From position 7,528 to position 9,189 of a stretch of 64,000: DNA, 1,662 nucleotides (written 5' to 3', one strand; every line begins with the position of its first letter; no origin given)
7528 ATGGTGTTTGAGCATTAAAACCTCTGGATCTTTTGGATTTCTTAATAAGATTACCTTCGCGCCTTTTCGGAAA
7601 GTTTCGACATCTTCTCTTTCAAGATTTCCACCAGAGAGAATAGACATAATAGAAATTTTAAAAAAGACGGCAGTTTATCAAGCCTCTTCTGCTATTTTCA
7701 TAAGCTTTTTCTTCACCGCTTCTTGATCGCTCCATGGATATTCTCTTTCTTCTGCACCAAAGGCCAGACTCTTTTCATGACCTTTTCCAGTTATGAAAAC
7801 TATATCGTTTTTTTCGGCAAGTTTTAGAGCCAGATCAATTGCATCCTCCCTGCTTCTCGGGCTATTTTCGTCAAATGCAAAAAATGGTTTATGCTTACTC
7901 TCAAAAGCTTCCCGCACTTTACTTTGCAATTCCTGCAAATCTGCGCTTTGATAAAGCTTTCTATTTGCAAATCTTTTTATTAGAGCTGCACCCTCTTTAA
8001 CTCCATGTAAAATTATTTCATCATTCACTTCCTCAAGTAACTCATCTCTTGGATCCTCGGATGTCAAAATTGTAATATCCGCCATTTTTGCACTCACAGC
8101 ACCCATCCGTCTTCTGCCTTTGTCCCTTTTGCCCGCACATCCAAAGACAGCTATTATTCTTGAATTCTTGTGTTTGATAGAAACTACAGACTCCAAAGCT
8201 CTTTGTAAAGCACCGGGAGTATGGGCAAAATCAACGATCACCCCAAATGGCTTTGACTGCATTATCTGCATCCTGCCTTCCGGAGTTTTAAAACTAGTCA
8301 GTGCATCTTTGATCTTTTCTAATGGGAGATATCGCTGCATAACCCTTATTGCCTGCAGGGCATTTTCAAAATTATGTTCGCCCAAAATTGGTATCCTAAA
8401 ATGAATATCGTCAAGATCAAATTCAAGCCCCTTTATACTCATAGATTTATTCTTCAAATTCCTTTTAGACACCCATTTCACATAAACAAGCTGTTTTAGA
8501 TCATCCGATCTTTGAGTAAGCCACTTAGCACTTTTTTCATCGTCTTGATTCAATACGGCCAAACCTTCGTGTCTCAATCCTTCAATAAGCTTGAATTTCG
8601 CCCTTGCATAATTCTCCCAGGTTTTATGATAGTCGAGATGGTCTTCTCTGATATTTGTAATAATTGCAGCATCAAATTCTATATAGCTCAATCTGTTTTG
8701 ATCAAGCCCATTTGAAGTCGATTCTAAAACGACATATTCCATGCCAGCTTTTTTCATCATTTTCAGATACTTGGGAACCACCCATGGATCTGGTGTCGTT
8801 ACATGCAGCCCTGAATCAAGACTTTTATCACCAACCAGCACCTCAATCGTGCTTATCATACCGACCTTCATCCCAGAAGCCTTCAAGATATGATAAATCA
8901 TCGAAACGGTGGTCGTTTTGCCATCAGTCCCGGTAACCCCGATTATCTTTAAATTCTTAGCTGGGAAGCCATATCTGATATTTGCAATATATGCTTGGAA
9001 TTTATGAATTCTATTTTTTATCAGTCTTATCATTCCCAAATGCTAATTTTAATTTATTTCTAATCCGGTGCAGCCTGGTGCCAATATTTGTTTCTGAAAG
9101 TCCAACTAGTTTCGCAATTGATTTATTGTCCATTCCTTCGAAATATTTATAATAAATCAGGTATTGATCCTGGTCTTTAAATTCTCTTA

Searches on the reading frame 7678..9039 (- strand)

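Call 42: search_protein_families(library=pfam, proteins=[window:7678-9039:-], max_evalue=0.0001)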
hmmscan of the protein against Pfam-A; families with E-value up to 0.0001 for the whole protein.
window:7678-9039:- (453 aa): 2 families
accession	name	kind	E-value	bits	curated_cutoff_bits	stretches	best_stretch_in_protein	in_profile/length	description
PF08245.18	Mur_ligase_M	-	1.3e-49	169.4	24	1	35-233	1-199/200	Mur ligase middle domain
PF02875.26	Mur_ligase_C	-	4.3e-23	83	28.4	1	255-356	1-100/127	Mur ligase, glutamate ligase domain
